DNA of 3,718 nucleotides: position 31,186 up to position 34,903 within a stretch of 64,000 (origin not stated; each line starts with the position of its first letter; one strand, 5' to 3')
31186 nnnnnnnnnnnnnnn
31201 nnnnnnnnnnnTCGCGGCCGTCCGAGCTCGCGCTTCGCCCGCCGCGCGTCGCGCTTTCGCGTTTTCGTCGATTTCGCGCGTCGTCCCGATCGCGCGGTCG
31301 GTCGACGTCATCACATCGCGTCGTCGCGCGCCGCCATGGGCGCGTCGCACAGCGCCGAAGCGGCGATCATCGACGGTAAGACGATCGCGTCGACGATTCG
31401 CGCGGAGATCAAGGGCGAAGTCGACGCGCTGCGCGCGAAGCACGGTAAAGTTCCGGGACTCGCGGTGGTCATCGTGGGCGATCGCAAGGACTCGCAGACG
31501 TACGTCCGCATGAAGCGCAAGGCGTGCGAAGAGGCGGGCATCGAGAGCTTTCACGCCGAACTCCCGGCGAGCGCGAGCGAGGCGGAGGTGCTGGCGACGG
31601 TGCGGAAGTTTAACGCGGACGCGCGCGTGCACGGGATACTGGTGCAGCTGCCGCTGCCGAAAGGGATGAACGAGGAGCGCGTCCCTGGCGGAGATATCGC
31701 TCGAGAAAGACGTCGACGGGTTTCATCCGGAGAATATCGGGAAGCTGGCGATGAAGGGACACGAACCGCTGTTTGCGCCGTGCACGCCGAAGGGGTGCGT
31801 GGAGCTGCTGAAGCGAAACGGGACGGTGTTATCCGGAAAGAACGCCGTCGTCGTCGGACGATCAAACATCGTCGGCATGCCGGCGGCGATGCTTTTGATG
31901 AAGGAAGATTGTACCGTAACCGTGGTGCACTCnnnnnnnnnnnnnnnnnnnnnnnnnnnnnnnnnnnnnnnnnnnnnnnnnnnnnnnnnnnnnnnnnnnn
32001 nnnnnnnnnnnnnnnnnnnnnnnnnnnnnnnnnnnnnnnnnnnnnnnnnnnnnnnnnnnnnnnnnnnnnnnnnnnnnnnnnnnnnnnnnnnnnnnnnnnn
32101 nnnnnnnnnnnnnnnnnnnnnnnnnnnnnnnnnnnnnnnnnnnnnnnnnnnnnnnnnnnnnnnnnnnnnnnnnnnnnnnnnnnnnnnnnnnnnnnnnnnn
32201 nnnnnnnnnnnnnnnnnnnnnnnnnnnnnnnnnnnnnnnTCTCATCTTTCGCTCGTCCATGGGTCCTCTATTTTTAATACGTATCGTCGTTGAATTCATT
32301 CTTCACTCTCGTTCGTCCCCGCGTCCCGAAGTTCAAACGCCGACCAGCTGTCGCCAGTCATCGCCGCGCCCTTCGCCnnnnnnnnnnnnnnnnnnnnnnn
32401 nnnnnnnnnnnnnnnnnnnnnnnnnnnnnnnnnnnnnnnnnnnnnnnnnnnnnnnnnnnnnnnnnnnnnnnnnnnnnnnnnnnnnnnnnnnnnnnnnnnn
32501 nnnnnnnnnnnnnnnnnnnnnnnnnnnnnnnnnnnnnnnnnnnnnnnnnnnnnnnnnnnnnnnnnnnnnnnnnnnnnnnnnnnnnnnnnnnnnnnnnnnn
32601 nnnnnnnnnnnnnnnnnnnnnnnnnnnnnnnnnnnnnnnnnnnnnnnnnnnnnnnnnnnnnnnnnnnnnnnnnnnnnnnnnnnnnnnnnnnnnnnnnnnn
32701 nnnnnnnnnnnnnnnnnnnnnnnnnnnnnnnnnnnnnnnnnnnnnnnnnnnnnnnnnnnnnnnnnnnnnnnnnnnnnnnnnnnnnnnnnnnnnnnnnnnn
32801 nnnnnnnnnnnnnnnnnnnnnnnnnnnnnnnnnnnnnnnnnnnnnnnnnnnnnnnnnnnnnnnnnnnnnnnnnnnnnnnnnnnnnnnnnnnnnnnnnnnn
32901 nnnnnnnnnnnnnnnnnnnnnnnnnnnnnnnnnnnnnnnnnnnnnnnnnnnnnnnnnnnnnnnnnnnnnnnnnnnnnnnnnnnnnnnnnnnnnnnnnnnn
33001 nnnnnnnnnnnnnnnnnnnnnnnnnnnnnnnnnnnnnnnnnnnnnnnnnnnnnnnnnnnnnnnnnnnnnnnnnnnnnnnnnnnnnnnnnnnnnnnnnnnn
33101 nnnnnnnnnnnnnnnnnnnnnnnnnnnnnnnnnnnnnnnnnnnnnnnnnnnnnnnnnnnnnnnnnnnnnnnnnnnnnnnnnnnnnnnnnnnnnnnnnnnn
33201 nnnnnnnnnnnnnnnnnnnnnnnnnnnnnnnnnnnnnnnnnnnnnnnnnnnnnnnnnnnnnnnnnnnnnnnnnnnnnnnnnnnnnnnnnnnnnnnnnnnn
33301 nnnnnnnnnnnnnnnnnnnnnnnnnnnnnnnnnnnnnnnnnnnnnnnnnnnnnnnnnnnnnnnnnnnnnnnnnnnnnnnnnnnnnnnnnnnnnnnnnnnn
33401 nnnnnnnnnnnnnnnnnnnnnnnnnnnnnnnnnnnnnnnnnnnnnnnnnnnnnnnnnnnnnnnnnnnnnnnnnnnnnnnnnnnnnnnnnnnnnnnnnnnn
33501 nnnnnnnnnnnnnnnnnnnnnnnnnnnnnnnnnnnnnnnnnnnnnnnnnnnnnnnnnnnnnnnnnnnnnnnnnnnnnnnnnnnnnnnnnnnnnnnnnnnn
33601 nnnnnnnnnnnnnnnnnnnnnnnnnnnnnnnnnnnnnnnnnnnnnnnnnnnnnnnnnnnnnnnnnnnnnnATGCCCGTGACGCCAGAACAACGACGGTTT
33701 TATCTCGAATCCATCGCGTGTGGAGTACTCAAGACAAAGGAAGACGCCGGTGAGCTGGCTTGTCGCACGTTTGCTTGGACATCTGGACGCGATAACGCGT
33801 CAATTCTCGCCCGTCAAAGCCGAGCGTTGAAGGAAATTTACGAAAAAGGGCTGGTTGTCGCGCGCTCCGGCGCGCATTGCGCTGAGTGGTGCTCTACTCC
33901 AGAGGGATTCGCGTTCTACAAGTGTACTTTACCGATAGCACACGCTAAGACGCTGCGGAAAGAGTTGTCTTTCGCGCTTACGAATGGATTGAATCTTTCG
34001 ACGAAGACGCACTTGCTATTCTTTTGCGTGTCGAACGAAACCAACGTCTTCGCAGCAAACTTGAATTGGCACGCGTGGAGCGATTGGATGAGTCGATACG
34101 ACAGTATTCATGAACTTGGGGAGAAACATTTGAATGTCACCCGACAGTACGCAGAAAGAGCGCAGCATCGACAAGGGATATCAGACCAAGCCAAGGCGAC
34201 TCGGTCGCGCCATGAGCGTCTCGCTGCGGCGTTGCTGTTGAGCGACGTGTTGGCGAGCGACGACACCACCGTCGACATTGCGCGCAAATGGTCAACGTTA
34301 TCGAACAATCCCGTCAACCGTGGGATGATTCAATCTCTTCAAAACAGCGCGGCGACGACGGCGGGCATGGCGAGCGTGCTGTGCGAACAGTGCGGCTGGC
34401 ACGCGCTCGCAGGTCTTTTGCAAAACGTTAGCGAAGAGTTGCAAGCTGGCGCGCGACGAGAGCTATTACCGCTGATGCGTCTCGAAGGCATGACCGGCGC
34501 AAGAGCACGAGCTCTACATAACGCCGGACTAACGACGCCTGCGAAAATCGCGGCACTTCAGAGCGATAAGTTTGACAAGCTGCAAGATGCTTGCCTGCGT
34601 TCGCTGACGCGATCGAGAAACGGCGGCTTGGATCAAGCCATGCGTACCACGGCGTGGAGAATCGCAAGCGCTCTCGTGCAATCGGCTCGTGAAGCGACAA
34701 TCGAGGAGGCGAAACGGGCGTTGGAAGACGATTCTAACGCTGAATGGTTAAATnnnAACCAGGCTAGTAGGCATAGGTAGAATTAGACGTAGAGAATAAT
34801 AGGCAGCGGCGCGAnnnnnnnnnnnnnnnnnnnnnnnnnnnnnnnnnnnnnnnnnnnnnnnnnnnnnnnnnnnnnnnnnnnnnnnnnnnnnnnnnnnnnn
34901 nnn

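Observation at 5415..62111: At least eight conserved genes are broken by tiny indels or one nonsense codon, several at homopolymers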

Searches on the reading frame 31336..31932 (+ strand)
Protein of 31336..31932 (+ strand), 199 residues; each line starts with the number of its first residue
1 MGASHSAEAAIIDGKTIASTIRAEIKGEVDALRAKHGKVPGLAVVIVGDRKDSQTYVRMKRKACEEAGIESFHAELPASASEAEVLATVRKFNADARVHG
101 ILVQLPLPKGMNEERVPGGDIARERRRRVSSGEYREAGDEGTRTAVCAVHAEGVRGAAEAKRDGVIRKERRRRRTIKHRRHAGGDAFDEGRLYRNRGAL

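Call 80: find_homologous_proteins(query=window:31336-31932:+, max_evalue=0.001)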
Query window:31336-31932:+ (199 aa): 7946 proteins with E <= 0.001 among 8000 candidates; the best 120 are listed.
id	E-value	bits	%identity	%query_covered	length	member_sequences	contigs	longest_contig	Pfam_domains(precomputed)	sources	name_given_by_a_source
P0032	6.0e-64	233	99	58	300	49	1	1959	PF02882.26,PF00763.29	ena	-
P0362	1.3e-63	232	98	58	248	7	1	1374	PF02882.26,PF00763.29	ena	-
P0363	8.2e-58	213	62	50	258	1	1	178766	PF02882.26,PF00763.29,PF26233.1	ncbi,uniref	ncbi:bifunctional protein fold 2 [Quercus suber]|uniref:methenyltetrahydrofolate cyclohydrolase n=1 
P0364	1.1e-48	184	57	72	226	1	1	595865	PF00763.29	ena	-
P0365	1.5e-47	180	78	58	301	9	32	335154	PF02882.26,PF00763.29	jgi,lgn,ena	jgi:5,10-methylene-tetrahydrofolate dehydrogenase/methenyl tetrahydrofolate cyclohydrolase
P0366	5.3e-44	168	99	44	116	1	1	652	PF00763.29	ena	-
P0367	2.5e-43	166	77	59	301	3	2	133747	PF02882.26,PF00763.29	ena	-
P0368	6.4e-42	161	50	100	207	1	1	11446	PF00763.29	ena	-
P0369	2.5e-41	160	71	58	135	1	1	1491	PF00763.29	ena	-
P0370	2.0e-40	157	71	55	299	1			PF02882.26,PF00763.29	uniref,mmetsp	uniref:Methenyltetrahydrofolate cyclohydrolase n=1 Tax=Micromonas pusilla TaxID=38833 RepID=A0A7R9Y8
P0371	2.0e-40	157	71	55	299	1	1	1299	PF02882.26,PF00763.29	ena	-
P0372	2.1e-40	157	71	58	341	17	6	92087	PF02882.26,PF00763.29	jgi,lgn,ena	jgi:5,10-methylene-tetrahydrofolate dehydrogenase/methenyl tetrahydrofolate cyclohydrolase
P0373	2.9e-40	156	72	58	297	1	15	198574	PF02882.26,PF00763.29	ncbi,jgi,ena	jgi:5,10-methylene-tetrahydrofolate dehydrogenase/methenyl tetrahydrofolate cyclohydrolase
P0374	2.9e-40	156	72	58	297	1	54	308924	PF02882.26,PF00763.29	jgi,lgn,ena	jgi:5,10-methylene-tetrahydrofolate dehydrogenase/methenyl tetrahydrofolate cyclohydrolase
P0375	3.0e-40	156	72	58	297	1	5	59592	PF02882.26,PF00763.29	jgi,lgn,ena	-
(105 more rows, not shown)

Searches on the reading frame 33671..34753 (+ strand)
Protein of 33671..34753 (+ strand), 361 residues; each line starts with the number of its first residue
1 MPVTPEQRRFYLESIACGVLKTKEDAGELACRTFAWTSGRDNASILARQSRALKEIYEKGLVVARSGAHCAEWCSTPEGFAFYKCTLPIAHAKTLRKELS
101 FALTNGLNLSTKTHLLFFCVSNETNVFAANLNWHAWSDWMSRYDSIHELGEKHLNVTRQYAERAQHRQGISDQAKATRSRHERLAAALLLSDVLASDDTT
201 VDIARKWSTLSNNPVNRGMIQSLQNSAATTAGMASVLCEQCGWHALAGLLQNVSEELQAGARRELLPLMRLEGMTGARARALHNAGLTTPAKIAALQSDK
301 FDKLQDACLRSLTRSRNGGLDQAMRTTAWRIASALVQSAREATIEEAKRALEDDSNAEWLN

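Call 21: find_encoding_contigs(protein=window:33671-34753:+, flank=10000, max_places=4)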
Protein window:33671-34753:+ (361 aa): 3 contigs read that carry it; 3 places shown.
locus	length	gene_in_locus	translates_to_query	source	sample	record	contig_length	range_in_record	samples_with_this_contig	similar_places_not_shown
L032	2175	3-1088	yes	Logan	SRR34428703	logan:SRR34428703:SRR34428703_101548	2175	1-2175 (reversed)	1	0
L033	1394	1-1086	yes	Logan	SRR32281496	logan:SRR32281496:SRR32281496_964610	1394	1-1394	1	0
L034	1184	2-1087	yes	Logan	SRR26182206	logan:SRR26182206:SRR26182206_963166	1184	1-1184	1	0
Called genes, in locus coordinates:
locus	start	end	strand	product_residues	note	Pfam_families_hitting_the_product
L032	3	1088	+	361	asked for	PF21099:POLQ_helical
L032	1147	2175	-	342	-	?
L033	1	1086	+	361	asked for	PF21099:POLQ_helical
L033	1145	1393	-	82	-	?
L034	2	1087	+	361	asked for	PF21099:POLQ_helical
